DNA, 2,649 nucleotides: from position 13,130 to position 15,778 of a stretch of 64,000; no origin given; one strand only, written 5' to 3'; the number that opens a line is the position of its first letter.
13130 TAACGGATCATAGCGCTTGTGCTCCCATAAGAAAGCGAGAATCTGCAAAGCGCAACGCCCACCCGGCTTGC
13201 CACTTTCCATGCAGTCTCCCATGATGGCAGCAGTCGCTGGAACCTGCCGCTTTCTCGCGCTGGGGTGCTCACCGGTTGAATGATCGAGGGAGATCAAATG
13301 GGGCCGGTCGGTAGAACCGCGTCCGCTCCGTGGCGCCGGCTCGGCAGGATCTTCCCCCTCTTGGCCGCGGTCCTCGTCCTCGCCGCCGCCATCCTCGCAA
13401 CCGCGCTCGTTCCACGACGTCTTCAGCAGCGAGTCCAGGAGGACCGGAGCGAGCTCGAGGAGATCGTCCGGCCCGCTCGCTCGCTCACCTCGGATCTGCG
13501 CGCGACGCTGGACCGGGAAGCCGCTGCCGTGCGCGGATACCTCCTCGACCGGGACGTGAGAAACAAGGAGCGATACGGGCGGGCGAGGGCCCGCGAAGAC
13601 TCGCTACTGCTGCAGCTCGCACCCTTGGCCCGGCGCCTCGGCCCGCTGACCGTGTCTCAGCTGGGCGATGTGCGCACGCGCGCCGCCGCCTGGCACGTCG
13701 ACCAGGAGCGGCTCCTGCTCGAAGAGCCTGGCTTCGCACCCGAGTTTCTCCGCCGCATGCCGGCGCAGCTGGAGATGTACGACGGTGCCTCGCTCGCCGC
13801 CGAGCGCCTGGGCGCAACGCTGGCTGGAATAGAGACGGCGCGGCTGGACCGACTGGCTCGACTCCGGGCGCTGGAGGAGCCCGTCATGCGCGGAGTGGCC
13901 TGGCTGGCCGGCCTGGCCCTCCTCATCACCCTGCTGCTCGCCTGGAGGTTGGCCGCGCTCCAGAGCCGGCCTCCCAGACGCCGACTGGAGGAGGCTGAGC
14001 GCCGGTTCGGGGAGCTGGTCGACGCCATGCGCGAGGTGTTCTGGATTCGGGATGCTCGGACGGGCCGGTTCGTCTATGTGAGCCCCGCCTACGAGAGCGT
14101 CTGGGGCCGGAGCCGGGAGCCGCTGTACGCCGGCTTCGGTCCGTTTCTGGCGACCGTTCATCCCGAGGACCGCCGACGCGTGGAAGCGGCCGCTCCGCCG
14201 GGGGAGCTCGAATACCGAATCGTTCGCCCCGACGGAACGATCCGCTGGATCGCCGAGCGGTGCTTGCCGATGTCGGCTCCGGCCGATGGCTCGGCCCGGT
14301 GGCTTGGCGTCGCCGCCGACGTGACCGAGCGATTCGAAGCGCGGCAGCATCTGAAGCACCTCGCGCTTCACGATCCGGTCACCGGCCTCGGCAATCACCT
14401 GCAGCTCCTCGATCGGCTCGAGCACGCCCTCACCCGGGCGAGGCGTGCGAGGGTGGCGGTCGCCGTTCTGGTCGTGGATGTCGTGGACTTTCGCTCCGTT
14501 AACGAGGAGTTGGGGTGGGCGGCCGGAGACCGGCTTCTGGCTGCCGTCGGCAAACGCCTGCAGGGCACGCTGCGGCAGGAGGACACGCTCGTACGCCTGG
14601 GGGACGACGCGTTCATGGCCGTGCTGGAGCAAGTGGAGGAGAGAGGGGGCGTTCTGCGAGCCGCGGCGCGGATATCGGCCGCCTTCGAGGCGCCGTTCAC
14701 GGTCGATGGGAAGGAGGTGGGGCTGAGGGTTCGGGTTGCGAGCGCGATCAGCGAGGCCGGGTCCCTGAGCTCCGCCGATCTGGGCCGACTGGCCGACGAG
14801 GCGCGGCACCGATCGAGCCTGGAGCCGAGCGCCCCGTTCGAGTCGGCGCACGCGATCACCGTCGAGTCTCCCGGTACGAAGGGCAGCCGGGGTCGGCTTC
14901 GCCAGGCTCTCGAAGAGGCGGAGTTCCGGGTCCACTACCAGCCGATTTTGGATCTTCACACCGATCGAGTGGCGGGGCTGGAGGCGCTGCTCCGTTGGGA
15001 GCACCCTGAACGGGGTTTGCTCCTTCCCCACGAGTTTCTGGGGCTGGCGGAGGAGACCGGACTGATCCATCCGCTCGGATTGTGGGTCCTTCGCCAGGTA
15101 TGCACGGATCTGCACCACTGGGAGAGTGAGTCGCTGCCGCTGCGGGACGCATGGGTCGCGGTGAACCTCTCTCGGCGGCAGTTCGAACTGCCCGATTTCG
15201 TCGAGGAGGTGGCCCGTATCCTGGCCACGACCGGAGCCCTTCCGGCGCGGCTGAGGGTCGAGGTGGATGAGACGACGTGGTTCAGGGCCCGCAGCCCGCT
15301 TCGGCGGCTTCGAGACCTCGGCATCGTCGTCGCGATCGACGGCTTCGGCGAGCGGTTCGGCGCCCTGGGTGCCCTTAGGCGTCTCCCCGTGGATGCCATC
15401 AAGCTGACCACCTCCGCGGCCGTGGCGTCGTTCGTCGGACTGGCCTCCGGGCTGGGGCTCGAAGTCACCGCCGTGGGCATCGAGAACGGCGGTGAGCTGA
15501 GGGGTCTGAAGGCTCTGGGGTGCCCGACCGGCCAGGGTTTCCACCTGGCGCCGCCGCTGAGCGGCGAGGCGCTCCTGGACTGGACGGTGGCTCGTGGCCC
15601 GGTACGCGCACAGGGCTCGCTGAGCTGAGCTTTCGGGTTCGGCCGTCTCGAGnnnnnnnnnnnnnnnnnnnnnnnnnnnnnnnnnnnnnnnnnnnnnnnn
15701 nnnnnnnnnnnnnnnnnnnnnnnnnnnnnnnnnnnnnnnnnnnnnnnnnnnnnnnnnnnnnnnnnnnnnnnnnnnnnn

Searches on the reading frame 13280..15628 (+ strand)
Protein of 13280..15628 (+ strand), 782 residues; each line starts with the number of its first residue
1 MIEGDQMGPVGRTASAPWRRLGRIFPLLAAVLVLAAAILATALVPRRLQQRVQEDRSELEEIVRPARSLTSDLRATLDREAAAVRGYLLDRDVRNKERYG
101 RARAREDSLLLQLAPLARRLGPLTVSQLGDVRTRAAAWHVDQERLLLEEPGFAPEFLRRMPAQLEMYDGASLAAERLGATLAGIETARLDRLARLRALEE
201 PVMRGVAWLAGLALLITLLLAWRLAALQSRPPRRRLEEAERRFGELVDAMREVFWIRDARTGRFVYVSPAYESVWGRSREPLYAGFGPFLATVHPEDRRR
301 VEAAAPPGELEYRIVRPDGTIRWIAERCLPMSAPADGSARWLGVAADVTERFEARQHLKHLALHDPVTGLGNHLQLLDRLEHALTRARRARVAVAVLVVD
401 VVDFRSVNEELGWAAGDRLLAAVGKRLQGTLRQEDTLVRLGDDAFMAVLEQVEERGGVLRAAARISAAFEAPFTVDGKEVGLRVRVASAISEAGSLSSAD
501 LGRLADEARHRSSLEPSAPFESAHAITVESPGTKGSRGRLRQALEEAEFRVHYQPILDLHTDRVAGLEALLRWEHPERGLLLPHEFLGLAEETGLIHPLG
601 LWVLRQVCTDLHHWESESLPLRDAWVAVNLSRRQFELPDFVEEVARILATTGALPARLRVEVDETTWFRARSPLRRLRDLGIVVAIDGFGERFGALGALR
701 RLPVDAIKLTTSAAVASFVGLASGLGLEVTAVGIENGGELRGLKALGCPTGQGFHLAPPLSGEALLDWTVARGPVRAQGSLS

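Call 32: search_protein_families(library=ncbifam, proteins=[window:13280-15628:+], max_evalue=1e-8)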
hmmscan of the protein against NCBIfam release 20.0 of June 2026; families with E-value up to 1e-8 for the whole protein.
window:13280-15628:+ (782 aa): 21 families
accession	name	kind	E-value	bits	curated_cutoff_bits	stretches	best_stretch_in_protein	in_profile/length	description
NF045675.1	PhdiestaseDibA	equivalog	1e-90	304.9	980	1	201-765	37-621/623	phosphodiesterase DibA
NF053781.1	cdiGMPphdstlr2612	equivalog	7.6e-72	242.5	1600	1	236-765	710-1261/1268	Tlr1612 family c-di-GMP phosphodiesterase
NF007474.0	PRK10060.1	equivalog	9.7e-66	222.3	782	1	345-770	220-655/663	cyclic di-GMP phosphodiesterase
NF008467.0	PRK11359.1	equivalog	2.7e-56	191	857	1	345-772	359-795/800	oxygen-sensing cyclic-di-GMP phosphodiesterase DosP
NF052458.1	PhdiestGepA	equivalog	1.8e-54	185.2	1200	1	391-761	448-833/840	phosphodiesterase GepA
NF008807.1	PRK11829.1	equivalog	7.7e-39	133.3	733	1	353-763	233-656/670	biofilm formation regulator HmsP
NF007298.0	PRK09776.1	equivalog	3.2e-29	101.5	1135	1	345-712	667-1037/1111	diguanylate cyclase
NF007423.1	PRK09966.1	equivalog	6.6e-29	101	325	1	355-508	232-385/390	diguanylate cyclase DgcN/YfiN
NF052596.1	RR_EAL_PvrR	equivalog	1.3e-27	96.4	580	1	532-767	139-387/398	response regulator cyclic di-GMP phosphodiesterase PvrR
NF007839.0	PRK10551.1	equivalog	3.6e-24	85.2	461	1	541-769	269-510/518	cyclic di-GMP phosphodiesterase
TIGR00254.1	GGDEF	domain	1.1e-21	77.3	37.4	1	358-508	1-152/168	diguanylate cyclase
NF045673.1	c-di-GMPRcptLapD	equivalog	1e-19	70.4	1020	1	352-712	226-585/647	cyclic di-GMP receptor LapD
NF038266.1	diguan_SiaD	equivalog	2e-19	70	290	1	355-487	87-217/252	biofilm regulation diguanylate cyclase SiaD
NF007135.0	PRK09581.1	equivalog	4e-16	58.9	474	1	360-494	290-424/457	PleD family two-component system response regulator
NF051473.1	DigCycDgcsShew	equivalog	1.1e-15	57.8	400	1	356-457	129-230/291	diguanylate cyclase DgcS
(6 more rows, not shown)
